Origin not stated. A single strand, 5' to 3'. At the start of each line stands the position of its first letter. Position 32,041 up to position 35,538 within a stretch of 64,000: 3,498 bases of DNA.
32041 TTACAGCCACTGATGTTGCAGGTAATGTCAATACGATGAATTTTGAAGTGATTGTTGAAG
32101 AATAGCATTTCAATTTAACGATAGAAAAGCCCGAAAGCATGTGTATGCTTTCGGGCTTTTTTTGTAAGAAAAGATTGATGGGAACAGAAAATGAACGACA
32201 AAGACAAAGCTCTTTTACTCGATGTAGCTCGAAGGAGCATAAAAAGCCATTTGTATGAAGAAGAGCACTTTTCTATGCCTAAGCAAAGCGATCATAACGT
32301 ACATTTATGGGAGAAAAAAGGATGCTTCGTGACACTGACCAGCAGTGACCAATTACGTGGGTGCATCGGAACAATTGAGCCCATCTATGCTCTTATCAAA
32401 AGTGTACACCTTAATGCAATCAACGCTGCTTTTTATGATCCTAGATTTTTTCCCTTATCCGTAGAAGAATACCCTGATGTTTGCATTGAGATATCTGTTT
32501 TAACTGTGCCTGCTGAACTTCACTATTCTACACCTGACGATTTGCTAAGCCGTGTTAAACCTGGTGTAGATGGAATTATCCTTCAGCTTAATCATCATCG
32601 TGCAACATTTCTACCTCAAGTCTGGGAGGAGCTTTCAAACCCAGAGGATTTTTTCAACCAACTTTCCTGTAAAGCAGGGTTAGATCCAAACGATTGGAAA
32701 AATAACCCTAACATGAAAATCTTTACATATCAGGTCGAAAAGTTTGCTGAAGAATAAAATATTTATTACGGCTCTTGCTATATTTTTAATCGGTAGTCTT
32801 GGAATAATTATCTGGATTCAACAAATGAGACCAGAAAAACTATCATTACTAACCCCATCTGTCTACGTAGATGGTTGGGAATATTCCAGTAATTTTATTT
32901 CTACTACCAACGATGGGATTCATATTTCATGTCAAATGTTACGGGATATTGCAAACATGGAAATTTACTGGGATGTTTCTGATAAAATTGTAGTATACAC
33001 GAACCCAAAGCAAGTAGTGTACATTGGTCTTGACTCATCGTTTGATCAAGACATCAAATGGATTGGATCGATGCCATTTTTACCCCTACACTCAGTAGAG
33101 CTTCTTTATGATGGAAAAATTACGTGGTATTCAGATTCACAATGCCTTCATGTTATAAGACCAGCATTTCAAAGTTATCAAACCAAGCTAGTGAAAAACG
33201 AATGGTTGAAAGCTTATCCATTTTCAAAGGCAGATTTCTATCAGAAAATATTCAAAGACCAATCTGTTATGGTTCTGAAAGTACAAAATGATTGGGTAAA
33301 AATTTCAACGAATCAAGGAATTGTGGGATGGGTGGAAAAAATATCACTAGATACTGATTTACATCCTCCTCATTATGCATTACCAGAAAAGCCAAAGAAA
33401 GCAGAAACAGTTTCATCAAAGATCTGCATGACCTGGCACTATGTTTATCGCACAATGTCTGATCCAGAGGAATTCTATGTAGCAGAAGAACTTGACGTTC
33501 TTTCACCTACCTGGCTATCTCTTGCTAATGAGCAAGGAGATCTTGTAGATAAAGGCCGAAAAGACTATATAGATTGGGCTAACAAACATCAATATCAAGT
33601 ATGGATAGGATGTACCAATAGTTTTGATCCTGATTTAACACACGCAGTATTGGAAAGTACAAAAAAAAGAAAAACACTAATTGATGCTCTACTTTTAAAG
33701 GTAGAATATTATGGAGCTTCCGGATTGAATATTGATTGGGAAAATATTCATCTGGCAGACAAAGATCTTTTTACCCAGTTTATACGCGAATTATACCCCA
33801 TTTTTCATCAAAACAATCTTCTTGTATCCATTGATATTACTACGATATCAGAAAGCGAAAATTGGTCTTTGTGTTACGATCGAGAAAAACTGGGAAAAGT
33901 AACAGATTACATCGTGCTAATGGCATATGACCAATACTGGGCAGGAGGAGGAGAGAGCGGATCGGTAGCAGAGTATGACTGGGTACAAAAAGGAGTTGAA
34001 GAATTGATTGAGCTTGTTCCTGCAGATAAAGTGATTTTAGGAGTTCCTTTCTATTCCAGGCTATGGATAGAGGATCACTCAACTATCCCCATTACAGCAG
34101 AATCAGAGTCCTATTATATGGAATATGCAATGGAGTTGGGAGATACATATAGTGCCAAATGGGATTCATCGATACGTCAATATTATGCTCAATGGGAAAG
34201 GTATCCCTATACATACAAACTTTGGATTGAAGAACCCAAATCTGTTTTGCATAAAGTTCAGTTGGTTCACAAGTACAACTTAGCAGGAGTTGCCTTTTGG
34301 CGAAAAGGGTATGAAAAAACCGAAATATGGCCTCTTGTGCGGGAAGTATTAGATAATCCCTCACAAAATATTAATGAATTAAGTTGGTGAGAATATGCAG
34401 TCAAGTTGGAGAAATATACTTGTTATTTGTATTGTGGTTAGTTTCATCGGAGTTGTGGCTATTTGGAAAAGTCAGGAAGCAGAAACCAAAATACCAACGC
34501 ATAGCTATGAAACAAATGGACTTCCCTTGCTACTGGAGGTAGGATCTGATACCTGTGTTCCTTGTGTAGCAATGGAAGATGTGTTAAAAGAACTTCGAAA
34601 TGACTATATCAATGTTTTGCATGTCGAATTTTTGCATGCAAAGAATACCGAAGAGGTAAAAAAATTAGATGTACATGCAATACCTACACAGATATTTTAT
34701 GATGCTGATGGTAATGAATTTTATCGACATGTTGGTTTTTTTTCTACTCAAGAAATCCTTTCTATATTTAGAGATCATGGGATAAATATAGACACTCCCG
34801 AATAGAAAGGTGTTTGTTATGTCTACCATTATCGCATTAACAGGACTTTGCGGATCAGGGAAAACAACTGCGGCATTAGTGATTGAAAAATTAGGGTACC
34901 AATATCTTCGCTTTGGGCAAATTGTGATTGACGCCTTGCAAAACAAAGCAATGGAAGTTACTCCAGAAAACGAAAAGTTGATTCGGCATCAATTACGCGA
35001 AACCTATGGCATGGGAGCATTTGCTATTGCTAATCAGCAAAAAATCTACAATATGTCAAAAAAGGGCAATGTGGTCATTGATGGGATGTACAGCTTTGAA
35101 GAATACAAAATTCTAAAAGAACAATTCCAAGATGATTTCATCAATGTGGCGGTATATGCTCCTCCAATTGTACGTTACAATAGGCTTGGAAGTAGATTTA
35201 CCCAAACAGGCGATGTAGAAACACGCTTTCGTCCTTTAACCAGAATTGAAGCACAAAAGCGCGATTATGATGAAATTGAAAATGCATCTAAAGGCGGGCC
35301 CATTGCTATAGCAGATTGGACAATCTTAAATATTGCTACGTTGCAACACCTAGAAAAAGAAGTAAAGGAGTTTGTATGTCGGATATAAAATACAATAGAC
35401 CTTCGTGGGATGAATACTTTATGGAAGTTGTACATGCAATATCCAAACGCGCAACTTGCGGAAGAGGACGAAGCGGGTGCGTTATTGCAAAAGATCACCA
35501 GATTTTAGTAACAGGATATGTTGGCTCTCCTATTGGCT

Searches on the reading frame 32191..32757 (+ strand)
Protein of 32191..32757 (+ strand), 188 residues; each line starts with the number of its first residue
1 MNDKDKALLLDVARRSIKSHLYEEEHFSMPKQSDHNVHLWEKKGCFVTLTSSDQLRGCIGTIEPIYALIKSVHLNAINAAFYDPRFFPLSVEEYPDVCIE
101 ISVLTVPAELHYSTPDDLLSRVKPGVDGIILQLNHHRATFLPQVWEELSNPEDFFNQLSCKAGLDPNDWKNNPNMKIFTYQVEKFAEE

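Call 8: search_protein_families(library=pfam, proteins=[window:32191-32757:+])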
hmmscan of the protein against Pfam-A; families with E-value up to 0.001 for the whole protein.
window:32191-32757:+ (188 aa): 1 family
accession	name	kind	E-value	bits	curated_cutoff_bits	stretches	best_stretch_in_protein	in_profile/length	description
PF01871.22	AMMECR1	-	1e-45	155.7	25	1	11-185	2-168/168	AMMECR1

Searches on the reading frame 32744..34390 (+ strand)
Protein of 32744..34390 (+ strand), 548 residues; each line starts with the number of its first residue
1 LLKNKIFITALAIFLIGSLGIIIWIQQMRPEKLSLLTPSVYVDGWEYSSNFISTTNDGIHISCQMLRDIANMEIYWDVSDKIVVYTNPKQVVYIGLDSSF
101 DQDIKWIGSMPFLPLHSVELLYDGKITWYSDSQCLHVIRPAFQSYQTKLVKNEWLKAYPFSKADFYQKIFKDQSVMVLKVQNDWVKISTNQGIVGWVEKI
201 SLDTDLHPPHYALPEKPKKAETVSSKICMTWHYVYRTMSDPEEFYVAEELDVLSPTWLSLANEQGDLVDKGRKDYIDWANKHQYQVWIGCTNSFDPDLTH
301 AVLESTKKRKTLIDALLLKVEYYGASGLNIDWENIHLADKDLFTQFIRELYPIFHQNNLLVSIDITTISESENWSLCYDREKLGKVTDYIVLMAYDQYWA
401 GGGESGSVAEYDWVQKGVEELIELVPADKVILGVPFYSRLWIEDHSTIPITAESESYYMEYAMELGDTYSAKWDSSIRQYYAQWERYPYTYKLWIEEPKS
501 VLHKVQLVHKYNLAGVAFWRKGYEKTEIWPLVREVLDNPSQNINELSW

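Call 8: search_protein_families(library=pfam, proteins=[window:32744-34390:+])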
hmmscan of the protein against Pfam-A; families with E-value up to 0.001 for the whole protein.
window:32744-34390:+ (548 aa): 2 families
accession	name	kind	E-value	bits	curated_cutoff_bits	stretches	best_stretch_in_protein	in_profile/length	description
PF00704.34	Glyco_hydro_18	-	2.7e-25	90.1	29.6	1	301-520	82-313/317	Glycosyl hydrolases family 18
PF08239.17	SH3_3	-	3.9e-05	24.2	27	1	168-198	18-49/54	Bacterial SH3 domain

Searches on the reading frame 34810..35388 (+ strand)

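Call 8: search_protein_families(library=pfam, proteins=[window:34810-35388:+])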
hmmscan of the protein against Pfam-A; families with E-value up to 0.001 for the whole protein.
window:34810-35388:+ (192 aa): 2 families
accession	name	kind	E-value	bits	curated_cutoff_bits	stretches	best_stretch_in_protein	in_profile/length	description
PF13238.12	AAA_18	-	1.2e-12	48.8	29.4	1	8-132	1-114/128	AAA domain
PF13207.12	AAA_17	-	2.3e-10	41.3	27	1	11-120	1-113/136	AAA domain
